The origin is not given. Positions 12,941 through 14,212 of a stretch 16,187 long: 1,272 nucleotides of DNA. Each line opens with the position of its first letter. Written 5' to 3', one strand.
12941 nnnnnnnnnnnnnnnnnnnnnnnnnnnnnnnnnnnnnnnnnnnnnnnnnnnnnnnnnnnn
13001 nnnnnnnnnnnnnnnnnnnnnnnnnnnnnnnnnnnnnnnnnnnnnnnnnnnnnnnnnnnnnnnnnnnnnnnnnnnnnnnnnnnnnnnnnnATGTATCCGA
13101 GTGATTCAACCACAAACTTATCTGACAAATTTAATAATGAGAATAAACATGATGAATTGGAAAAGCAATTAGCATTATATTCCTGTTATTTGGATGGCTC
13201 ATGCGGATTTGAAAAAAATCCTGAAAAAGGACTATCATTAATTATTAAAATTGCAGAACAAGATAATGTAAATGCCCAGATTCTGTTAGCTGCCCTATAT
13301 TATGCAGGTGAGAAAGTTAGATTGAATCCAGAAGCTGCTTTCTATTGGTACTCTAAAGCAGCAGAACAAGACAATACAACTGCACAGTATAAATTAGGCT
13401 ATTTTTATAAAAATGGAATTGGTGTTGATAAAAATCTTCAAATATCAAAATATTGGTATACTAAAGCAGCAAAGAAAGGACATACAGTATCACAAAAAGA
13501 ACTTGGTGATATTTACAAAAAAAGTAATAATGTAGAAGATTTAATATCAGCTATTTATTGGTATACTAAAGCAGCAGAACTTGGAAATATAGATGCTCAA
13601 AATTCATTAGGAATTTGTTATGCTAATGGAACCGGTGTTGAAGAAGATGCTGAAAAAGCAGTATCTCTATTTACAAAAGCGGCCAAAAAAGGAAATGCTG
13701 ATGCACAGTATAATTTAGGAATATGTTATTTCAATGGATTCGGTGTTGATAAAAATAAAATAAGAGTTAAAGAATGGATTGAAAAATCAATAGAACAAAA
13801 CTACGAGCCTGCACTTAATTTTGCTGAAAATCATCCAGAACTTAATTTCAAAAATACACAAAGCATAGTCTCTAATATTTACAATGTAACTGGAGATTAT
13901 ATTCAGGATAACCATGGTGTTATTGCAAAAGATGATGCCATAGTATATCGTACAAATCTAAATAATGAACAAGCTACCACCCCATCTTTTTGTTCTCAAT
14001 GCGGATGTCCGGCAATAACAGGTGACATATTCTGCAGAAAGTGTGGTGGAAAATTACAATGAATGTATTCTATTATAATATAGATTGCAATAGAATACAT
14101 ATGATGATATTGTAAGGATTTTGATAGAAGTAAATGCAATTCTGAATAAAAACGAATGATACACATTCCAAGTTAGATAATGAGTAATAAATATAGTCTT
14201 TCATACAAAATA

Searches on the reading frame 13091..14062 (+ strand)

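Call 3: search_protein_families(library=pfam, proteins=[window:13091-14062:+], max_evalue=1)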
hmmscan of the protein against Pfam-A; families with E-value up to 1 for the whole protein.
window:13091-14062:+ (323 aa): 10 families
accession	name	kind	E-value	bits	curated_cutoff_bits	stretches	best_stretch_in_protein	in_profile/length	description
PF08238.18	Sel1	-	9.4e-51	168.9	30.7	6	98-131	3-36/36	Sel1 repeat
PF14559.12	TPR_19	-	0.0016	19.2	25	1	184-214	4-36/68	Tetratricopeptide repeat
PF13240.11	Zn_Ribbon_1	-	0.0042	17.3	25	1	300-321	1-22/23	zinc-ribbon domain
PF13248.11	Zn_ribbon_3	-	0.0065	16.3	27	1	301-322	5-26/26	zinc-ribbon domain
PF23310.1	TPR_27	-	0.0073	16.4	27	1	185-219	43-77/110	Plant tetratrico peptide repeats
PF13432.12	TPR_16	-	0.022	15.7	32.7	1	186-214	12-42/65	Tetratricopeptide repeat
PF01155.25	HypA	-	0.079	13.4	28.9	1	260-321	33-95/112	Hydrogenase/urease nickel incorporation, metallochaperone, hypA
PF13174.12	TPR_6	-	0.08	14.1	26.3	0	204-216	1-13/33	Tetratricopeptide repeat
PF12773.13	DZR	-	0.1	13.2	27.3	1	301-319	1-19/45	Double zinc ribbon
PF13431.12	TPR_17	-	0.94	10.4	24.4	0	201-214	11-24/34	Tetratricopeptide repeat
